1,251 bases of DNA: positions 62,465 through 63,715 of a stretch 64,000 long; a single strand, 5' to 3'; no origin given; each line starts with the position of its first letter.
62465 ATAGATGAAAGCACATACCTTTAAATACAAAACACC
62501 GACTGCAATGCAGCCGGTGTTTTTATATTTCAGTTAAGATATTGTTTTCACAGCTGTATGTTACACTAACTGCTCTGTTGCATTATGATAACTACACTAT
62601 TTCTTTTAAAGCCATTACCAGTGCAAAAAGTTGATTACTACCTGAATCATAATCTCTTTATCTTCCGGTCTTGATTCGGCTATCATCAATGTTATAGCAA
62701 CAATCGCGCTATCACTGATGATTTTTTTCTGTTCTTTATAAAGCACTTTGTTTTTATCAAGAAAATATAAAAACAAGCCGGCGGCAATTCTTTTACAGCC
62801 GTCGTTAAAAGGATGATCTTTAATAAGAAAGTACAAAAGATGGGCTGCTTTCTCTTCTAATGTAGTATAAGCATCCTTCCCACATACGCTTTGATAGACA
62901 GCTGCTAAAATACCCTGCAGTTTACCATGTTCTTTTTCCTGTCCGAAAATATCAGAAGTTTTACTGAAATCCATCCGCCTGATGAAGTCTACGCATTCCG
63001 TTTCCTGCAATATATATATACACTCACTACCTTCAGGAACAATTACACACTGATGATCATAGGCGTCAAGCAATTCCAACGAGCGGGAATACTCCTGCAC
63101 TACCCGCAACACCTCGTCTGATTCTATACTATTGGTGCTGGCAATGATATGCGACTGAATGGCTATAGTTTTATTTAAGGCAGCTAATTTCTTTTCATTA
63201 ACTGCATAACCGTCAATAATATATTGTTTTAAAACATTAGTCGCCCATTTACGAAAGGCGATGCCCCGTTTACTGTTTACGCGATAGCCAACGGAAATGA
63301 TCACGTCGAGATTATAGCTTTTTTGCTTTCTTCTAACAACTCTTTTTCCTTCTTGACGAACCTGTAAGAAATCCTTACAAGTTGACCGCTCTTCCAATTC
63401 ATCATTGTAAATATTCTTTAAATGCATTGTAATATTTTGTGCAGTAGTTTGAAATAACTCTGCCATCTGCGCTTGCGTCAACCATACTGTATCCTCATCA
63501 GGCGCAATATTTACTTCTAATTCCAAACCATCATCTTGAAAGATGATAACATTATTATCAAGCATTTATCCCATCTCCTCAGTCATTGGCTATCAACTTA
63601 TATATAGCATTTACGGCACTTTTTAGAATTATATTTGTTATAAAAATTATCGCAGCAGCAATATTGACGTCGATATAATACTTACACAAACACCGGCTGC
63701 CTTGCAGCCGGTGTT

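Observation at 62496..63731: RhuM/Fic gene bracketed by 27-bp hairpin direct repeats, next to a 5'-truncated autotransporter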

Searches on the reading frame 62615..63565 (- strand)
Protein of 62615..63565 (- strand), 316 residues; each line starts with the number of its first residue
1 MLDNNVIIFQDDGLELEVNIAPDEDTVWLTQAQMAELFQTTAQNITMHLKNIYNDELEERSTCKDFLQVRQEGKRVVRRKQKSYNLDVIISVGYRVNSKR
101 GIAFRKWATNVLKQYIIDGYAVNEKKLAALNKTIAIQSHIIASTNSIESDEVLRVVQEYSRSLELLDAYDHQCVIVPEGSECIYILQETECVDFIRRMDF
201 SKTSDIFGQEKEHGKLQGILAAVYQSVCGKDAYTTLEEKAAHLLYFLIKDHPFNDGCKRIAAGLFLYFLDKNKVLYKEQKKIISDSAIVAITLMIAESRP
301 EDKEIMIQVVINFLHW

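Call 6: search_protein_families(library=pfam, proteins=[window:62615-63565:-], max_evalue=0.01)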
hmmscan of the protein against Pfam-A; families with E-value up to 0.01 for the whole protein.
window:62615-63565:- (316 aa): 2 families
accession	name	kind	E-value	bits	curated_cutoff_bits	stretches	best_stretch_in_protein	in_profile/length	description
PF13310.11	Virulence_RhuM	-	2.2e-24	86.6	33.7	1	61-130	1-70/252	Virulence protein RhuM family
PF02661.23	Fic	-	4.4e-10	40.7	24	1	202-269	17-93/93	Fic/DOC family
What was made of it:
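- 62615..63565 (-): RhuM-N / Doc-like Fic gene, 316 aa. It matches the PADLOC phage-defence candidate PDC-S23. Pfam (call 6).
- On Fic/Doc (PF02661), Doc-like branch: 40.7 bits against a cutoff of 24 (call 6).
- Closest known: P1 Doc toxin / Fic-Doc family. Same: The C-terminal domain hits PF02661 (call 6).
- Checked: RhuM/Fic: ORF 63565..62615, 316 aa, PF13310 plus PF02661 (call 6).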

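Call 8: find_encoding_contigs(protein=window:62615-63565:-, flank=8000, max_places=10)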
Protein window:62615-63565:- (316 aa): 22 contigs read that carry it; 10 places shown.
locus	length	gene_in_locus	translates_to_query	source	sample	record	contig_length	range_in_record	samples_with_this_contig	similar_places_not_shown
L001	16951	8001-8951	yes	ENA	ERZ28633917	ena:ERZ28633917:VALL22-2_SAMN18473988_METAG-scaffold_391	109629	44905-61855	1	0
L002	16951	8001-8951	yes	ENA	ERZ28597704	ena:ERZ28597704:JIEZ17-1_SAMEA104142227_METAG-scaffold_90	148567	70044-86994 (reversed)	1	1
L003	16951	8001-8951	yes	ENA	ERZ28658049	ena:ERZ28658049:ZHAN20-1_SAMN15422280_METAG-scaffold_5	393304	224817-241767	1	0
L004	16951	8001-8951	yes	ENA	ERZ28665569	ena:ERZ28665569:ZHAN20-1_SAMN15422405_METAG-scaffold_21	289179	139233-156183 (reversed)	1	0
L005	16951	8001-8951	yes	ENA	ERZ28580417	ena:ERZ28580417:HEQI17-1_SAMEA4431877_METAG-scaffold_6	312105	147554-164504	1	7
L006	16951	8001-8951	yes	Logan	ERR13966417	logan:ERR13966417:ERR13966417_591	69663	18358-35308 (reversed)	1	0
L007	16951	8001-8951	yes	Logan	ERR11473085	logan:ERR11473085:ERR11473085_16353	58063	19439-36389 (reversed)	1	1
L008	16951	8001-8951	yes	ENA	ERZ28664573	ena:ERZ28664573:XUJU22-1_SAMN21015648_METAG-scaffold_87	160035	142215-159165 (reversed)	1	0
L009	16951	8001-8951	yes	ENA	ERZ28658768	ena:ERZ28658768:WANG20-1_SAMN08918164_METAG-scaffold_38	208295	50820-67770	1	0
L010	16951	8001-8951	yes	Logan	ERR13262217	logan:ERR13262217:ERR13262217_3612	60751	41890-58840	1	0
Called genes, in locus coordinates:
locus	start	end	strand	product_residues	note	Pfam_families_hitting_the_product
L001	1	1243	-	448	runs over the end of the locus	PF07690:MFS_1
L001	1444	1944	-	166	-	PF18050:Cyclophil_like2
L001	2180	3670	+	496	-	PF01935:DUF87, PF05872:HerA_C, PF12846:AAA_10 (faint)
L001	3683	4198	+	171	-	PF00545:Ribonuclease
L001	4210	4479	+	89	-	PF01337:Barstar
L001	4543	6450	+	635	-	PF00005:ABC_tran, PF02463:SMC_N (faint), PF13476:AAA_23 (faint), PF13555:AAA_29 (faint), PF05729:NACHT (faint), PF12848:ABC_tran_Xtn, PF00005:ABC_tran, PF16326:ABC_tran_CTD, +2 more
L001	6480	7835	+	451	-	PF01554:MatE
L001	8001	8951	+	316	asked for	PF13310:Virulence_RhuM, PF02661:Fic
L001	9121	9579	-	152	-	PF08281:Sigma70_r4_2, PF04545:Sigma70_r4 (weak)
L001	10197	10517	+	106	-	PF13560:HTH_31 (weak), PF01381:HTH_3, PF12844:HTH_19 (weak), PF13443:HTH_26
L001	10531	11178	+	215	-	PF05050:Methyltransf_21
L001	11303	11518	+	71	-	-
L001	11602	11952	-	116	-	PF00190:Cupin_1 (weak), PF01050:MannoseP_isomer (weak), PF07883:Cupin_2, PF02311:AraC_binding (weak)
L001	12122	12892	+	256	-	PF00497:SBP_bac_3, PF12974:Phosphonate-bd (weak)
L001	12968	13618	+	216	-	PF00528:BPD_transp_1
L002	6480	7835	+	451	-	PF01554:MatE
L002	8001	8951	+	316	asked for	PF13310:Virulence_RhuM, PF02661:Fic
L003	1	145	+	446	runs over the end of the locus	PF20695:UbiD_N, PF01977:UbiD, PF20696:UbiD_C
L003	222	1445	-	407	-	PF07690:MFS_1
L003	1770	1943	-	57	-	PF18050:Cyclophil_like2 (weak)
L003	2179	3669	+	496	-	PF01935:DUF87, PF05872:HerA_C, PF12846:AAA_10 (faint)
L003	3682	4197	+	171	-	PF00545:Ribonuclease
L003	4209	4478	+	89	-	PF01337:Barstar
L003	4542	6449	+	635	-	PF00005:ABC_tran, PF02463:SMC_N (faint), PF13476:AAA_23 (faint), PF13555:AAA_29 (faint), PF05729:NACHT (faint), PF12848:ABC_tran_Xtn, PF00005:ABC_tran, PF16326:ABC_tran_CTD, +2 more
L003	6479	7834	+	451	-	PF01554:MatE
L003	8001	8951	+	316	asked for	PF13310:Virulence_RhuM, PF02661:Fic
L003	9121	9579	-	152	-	PF08281:Sigma70_r4_2, PF04545:Sigma70_r4 (weak)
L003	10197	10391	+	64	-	PF13560:HTH_31, PF12844:HTH_19 (weak), PF01381:HTH_3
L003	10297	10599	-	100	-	-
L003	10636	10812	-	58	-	PF12728:HTH_17 (weak)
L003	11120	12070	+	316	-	-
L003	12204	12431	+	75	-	PF13443:HTH_26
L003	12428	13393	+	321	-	-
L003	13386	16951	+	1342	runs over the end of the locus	PF04851:ResIII, PF07669:Eco57I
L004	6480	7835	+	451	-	PF01554:MatE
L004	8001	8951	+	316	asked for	PF13310:Virulence_RhuM, PF02661:Fic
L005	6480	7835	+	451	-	PF01554:MatE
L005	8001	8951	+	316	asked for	PF13310:Virulence_RhuM, PF02661:Fic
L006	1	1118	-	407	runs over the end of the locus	PF07690:MFS_1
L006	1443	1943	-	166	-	PF18050:Cyclophil_like2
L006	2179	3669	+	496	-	PF01935:DUF87, PF05872:HerA_C, PF12846:AAA_10 (faint)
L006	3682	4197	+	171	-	PF00545:Ribonuclease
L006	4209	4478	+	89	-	PF01337:Barstar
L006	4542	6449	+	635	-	PF00005:ABC_tran, PF02463:SMC_N (faint), PF13476:AAA_23 (faint), PF13555:AAA_29 (faint), PF05729:NACHT (faint), PF12848:ABC_tran_Xtn, PF00005:ABC_tran, PF16326:ABC_tran_CTD, +2 more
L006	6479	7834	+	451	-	PF01554:MatE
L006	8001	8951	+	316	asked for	PF13310:Virulence_RhuM, PF02661:Fic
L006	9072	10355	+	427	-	PF03212:Pertactin, PF03797:Autotransporter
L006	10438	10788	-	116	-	PF00190:Cupin_1 (weak), PF01050:MannoseP_isomer (weak), PF07883:Cupin_2, PF02311:AraC_binding (weak)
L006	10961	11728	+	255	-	PF00497:SBP_bac_3, PF12974:Phosphonate-bd (weak)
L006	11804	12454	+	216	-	PF00528:BPD_transp_1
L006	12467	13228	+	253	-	PF00005:ABC_tran, PF02463:SMC_N (weak), PF13304:AAA_21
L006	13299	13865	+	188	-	-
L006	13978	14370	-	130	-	PF22636:FlK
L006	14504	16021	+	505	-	PF00501:AMP-binding, PF13193:AMP-binding_C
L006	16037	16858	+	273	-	PF02540:NAD_synthase, PF00733:Asn_synthase (weak)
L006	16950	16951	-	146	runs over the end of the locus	PF00582:Usp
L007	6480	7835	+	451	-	PF01554:MatE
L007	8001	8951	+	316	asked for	PF13310:Virulence_RhuM, PF02661:Fic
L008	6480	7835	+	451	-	PF01554:MatE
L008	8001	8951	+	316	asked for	PF13310:Virulence_RhuM, PF02661:Fic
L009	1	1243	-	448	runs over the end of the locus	PF07690:MFS_1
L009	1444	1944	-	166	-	PF18050:Cyclophil_like2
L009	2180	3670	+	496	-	PF01935:DUF87, PF05872:HerA_C, PF12846:AAA_10 (faint)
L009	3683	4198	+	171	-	PF00545:Ribonuclease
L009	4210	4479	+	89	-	PF01337:Barstar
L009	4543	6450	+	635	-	PF00005:ABC_tran, PF02463:SMC_N (faint), PF13476:AAA_23 (faint), PF13555:AAA_29 (faint), PF05729:NACHT (faint), PF12848:ABC_tran_Xtn, PF00005:ABC_tran, PF16326:ABC_tran_CTD, +2 more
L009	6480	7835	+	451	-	PF01554:MatE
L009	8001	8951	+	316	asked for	PF13310:Virulence_RhuM, PF02661:Fic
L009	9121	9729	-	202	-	PF07638:Sigma70_ECF (faint), PF08281:Sigma70_r4_2, PF04545:Sigma70_r4 (weak)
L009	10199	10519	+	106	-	PF13560:HTH_31 (weak), PF01381:HTH_3, PF12844:HTH_19 (weak), PF13443:HTH_26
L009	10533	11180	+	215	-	PF05050:Methyltransf_21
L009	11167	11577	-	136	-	-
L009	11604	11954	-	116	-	PF00190:Cupin_1 (weak), PF01050:MannoseP_isomer (weak), PF07883:Cupin_2, PF02311:AraC_binding (weak)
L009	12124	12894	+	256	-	PF00497:SBP_bac_3, PF12974:Phosphonate-bd (weak)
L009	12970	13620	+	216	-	PF00528:BPD_transp_1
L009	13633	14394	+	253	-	PF02463:SMC_N (faint), PF13175:AAA_15 (faint), PF00005:ABC_tran, PF13304:AAA_21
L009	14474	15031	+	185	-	-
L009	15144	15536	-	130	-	PF22636:FlK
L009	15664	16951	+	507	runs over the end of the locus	PF00501:AMP-binding, PF13193:AMP-binding_C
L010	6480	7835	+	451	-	PF01554:MatE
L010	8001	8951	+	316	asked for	PF13310:Virulence_RhuM, PF02661:Fic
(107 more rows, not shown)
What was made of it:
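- Checked: The complete gene in related contigs hits PF01554 (call 8).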

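Call 17: find_homologous_proteins(query=window:62615-63565:-, max_evalue=1e-20)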
Query window:62615-63565:- (316 aa): 8000 proteins with E <= 1e-20 among 8000 candidates; the best 120 are listed.
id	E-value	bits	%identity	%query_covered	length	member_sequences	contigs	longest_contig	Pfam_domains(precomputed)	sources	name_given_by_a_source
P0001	2.7e-204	695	99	100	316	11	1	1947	PF13310.12,PF02661.24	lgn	-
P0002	4.8e-180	615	87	100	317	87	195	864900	PF13310.12,PF02661.24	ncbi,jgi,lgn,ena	-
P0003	2.3e-158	544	86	89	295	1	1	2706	PF13310.12,PF02661.24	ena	-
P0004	1.1e-144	499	69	100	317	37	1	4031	PF13310.12,PF02661.24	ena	-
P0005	1.9e-140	485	68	99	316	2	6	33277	PF13310.12,PF02661.24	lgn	-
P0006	2.6e-140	485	70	100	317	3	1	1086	PF13310.12,PF02661.24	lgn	-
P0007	2.3e-137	475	67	100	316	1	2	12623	PF13310.12,PF02661.24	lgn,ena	-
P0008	3.0e-137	475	67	100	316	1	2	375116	PF13310.12,PF02661.24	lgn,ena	-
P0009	8.7e-137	473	67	100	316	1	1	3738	PF13310.12,PF02661.24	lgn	-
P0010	2.7e-135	468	67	99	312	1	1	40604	PF13310.12,PF02661.24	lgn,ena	-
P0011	4.7e-135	468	67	99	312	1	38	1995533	PF13310.12,PF02661.24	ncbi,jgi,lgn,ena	-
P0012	1.2e-134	466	66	99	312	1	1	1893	PF13310.12,PF02661.24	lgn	-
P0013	2.7e-134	465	65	100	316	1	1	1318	PF13310.12,PF02661.24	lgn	-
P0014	3.6e-134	465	66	99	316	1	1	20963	PF13310.12,PF02661.24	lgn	-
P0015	9.5e-134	463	65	100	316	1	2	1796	PF13310.12,PF02661.24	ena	-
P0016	1.4e-133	463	66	99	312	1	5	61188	PF13310.12,PF02661.24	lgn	-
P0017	1.7e-133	463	65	100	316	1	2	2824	PF13310.12,PF02661.24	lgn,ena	-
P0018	3.0e-133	462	65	100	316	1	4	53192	PF13310.12,PF02661.24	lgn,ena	-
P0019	3.3e-133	462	67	100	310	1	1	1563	PF13310.12,PF02661.24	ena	-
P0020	3.8e-133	461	65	100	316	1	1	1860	PF13310.12,PF02661.24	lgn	-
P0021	8.9e-133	460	65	100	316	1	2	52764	PF13310.12,PF02661.24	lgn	-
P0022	1.2e-132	460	65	100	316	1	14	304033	PF13310.12,PF02661.24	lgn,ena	-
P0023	1.3e-132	460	65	100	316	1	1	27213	PF13310.12,PF02661.24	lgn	-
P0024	1.4e-132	460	65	100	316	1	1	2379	PF13310.12,PF02661.24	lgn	-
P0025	3.2e-132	458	64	100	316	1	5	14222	PF13310.12,PF02661.24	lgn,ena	-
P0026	4.2e-132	458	65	100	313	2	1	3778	PF13310.12,PF02661.24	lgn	-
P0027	4.4e-132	458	64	100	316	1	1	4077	PF13310.12,PF02661.24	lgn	-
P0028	6.6e-132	457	64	100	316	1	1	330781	PF13310.12,PF02661.24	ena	-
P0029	8.7e-132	457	64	100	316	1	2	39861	PF13310.12,PF02661.24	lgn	-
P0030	1.3e-131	456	65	99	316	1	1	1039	PF13310.12,PF02661.24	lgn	-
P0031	1.4e-131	456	65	100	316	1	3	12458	PF13310.12,PF02661.24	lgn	-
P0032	2.0e-131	456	67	100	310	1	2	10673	PF13310.12,PF02661.24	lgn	-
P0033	3.1e-131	455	64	100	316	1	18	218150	PF13310.12,PF02661.24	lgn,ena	-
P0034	5.0e-131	454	65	99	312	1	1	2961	PF13310.12,PF02661.24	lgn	-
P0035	6.3e-131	454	65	99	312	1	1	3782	PF13310.12,PF02661.24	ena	-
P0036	6.5e-131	454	64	100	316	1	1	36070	PF13310.12,PF02661.24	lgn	-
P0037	8.9e-131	454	65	99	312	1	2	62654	PF13310.12,PF02661.24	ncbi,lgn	-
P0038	1.2e-129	450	64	100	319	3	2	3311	PF09669.16,PF13310.12,PF02661.24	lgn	-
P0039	1.8e-129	449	64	100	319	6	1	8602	PF13310.12,PF02661.24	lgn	-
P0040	2.3e-129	449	65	99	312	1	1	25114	PF13310.12,PF02661.24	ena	-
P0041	2.8e-129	449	65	100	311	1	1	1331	PF13310.12,PF02661.24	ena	-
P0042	5.8e-129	448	65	99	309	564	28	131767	PF13310.12,PF02661.24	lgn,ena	-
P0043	9.7e-129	447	64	99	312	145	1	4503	PF13310.12,PF02661.24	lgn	-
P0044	1.1e-128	447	63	100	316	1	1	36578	PF13310.12,PF02661.24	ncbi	-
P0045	1.1e-128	447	64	99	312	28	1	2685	PF13310.12,PF02661.24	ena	-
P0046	1.1e-128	447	64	100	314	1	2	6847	PF13310.12,PF02661.24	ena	-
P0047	1.7e-128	446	64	100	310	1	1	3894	PF13310.12,PF02661.24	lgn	-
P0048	4.1e-128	445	63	99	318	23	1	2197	PF13310.12,PF02661.24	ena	-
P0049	4.5e-128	445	64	100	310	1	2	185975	PF13310.12,PF02661.24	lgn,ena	-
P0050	1.5e-127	443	63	99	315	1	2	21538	PF13310.12,PF02661.24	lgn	-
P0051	2.2e-127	442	64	99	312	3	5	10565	PF13310.12,PF02661.24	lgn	-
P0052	2.5e-127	442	64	100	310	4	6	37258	PF13310.12,PF02661.24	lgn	-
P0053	4.1e-127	442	62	100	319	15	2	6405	PF13310.12,PF02661.24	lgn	-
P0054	7.2e-127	441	62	99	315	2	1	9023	PF13310.12,PF02661.24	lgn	-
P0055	7.6e-127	441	62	100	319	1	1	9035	PF13310.12,PF02661.24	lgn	-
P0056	7.9e-127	441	62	100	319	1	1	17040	PF13310.12,PF02661.24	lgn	-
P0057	9.4e-127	440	62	99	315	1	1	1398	PF13310.12,PF02661.24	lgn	-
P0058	1.4e-126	440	62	100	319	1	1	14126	PF09669.16,PF13310.12,PF02661.24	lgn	-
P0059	1.6e-126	440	63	100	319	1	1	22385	PF13310.12,PF02661.24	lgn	-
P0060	2.4e-126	439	62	100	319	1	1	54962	PF13310.12,PF02661.24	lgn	-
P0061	3.8e-126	438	62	100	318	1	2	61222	PF13310.12,PF02661.24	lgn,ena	-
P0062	4.1e-126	438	60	100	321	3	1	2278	PF13310.12,PF02661.24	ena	-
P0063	4.6e-126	438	63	99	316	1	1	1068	PF13310.12,PF02661.24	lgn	-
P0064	2.6e-125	436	61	100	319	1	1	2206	PF13310.12,PF02661.24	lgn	-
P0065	3.0e-125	436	62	99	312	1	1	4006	PF13310.12,PF02661.24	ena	-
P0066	3.3e-125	435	63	99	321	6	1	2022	PF13310.12,PF02661.24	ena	-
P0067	1.1e-124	434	61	100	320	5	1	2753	PF13310.12,PF02661.24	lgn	-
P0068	5.7e-124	431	61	99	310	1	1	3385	PF13310.12,PF02661.24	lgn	-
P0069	6.0e-124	431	61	99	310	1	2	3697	PF13310.12,PF02661.24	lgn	-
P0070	7.8e-124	431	61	99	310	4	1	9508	PF13310.12,PF02661.24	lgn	-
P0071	6.3e-123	428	61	99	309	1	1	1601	PF13310.12,PF02661.24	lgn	-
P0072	1.2e-122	427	61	99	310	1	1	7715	PF13310.12,PF02661.24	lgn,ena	-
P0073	2.1e-122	426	59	100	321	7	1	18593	PF13310.12,PF02661.24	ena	-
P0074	5.2e-122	425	59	100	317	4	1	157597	PF13310.12,PF02661.24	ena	-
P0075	5.1e-121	422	58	100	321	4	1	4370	PF13310.12,PF02661.24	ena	-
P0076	1.1e-120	421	58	100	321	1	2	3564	PF13310.12,PF02661.24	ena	-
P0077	1.4e-120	420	61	100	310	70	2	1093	PF13310.12,PF02661.24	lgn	-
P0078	1.9e-120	420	59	100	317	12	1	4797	PF13310.12,PF02661.24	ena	-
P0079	6.3e-120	418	59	100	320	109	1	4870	PF13310.12,PF02661.24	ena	-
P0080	6.5e-120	418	58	100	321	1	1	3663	PF13310.12,PF02661.24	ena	-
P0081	8.7e-120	418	61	100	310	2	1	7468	PF13310.12,PF02661.24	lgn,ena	-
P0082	9.2e-120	417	58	100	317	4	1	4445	PF13310.12,PF02661.24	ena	-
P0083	1.1e-119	417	61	99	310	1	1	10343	PF13310.12,PF02661.24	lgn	-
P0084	1.3e-119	417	86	70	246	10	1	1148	PF13310.12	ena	-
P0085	2.2e-119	416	59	100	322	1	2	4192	PF13310.12,PF02661.24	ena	-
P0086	3.1e-119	416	61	100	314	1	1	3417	PF13310.12,PF02661.24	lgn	-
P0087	3.2e-119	416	61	100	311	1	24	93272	PF13310.12,PF02661.24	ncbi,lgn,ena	-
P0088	7.0e-119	415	60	100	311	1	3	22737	PF13310.12,PF02661.24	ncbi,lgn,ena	-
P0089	8.6e-119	414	60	100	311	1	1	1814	PF13310.12,PF02661.24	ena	-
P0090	9.4e-119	414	60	100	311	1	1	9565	PF13310.12,PF02661.24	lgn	-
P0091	2.8e-118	413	61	100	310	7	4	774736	PF13310.12,PF02661.24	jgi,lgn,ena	-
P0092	3.4e-118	412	58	100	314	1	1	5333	PF13310.12,PF02661.24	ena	-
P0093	4.8e-118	412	59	100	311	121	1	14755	PF13310.12,PF02661.24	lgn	-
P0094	5.0e-118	412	58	100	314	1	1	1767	PF13310.12,PF02661.24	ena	-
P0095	6.4e-118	411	58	100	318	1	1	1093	PF13310.12,PF02661.24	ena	-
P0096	6.6e-118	411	57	100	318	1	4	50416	PF13310.12,PF02661.24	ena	-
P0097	6.9e-118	411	58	100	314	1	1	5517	PF13310.12,PF02661.24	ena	-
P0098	8.8e-118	411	58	100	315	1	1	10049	PF13310.12,PF02661.24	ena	-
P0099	1.0e-117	411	58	100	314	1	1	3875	PF13310.12,PF02661.24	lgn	-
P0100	1.3e-117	410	58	100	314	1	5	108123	PF13310.12,PF02661.24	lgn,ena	-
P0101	1.3e-117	410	59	100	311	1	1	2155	PF13310.12,PF02661.24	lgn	-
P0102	1.5e-117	410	58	100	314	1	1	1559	PF13310.12,PF02661.24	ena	-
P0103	1.7e-117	410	58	100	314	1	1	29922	PF13310.12,PF02661.24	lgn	-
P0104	1.8e-117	410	59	100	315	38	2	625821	PF13310.12,PF02661.24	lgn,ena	-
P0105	1.9e-117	410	58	100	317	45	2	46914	PF13310.12,PF02661.24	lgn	-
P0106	1.9e-117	410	58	100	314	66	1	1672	PF13310.12,PF02661.24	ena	-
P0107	2.0e-117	410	58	100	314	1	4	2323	PF13310.12,PF02661.24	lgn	-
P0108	2.0e-117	410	59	100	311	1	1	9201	PF13310.12,PF02661.24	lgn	-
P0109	2.3e-117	410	58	100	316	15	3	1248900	PF13310.12,PF02661.24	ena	-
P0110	2.3e-117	410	58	100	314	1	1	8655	PF13310.12,PF02661.24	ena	-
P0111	2.6e-117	409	58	100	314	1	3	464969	PF13310.12,PF02661.24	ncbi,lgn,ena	-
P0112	2.7e-117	409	58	100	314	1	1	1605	PF13310.12,PF02661.24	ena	-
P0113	3.4e-117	409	59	100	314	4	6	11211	PF13310.12,PF02661.24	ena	-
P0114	4.2e-117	409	58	100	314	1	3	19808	PF13310.12,PF02661.24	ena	-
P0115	5.2e-117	408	58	100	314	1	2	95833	PF13310.12,PF02661.24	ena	-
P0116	5.6e-117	408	58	100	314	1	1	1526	PF13310.12,PF02661.24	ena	-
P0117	5.6e-117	408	58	100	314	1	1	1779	PF13310.12,PF02661.24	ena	-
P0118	5.7e-117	408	60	100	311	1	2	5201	PF13310.12,PF02661.24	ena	-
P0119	5.7e-117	408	58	100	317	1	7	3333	PF13310.12,PF02661.24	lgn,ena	-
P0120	6.0e-117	408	58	100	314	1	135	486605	PF13310.12,PF02661.24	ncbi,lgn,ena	-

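Call 18: find_encoding_contigs(protein=P0002, flank=8000, max_places=8)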
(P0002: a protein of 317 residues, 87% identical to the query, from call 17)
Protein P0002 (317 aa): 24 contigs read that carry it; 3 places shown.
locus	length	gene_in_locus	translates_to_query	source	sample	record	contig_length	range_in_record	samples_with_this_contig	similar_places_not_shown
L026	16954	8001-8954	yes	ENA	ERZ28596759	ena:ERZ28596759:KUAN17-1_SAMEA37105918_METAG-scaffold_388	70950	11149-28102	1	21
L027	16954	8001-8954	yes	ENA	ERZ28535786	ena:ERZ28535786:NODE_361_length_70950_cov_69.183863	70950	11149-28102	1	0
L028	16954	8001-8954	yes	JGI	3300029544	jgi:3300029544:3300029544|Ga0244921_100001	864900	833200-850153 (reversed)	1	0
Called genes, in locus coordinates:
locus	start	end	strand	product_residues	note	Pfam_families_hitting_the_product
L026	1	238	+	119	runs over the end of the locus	PF01381:HTH_3, PF13443:HTH_26 (weak)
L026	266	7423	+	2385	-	PF03895:YadA_anchor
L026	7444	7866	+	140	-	-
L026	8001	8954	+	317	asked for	PF13310:Virulence_RhuM, PF02661:Fic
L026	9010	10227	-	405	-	PF04165:DUF401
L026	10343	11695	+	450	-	PF02463:SMC_N, PF11398:DUF2813 (faint), PF13175:AAA_15, PF13476:AAA_23, PF13175:AAA_15 (weak), PF13304:AAA_21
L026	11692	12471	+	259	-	-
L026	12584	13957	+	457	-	PF02878:PGM_PMM_I, PF02879:PGM_PMM_II, PF02880:PGM_PMM_III, PF00408:PGM_PMM_IV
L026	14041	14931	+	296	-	PF00483:NTP_transferase, PF12804:NTP_transf_3 (weak)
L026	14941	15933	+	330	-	PF01073:3Beta_HSD, PF01370:Epimerase, PF02719:Polysacc_synt_2, PF04321:RmlD_sub_bind, PF05368:NmrA (weak), PF08659:KR (weak), PF13460:NAD_binding_10, PF16363:GDP_Man_Dehyd, +1 more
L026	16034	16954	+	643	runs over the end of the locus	PF00005:ABC_tran, PF02463:SMC_N (faint), PF13476:AAA_23 (faint), PF13555:AAA_29 (faint), PF12848:ABC_tran_Xtn, PF00005:ABC_tran, PF12848:ABC_tran_Xtn (weak), PF16326:ABC_tran_CTD, +2 more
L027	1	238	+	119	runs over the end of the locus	PF01381:HTH_3, PF13443:HTH_26 (weak)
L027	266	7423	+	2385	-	PF03895:YadA_anchor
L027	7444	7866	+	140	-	-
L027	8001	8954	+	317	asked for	PF13310:Virulence_RhuM, PF02661:Fic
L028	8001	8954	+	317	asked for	PF13310:Virulence_RhuM, PF02661:Fic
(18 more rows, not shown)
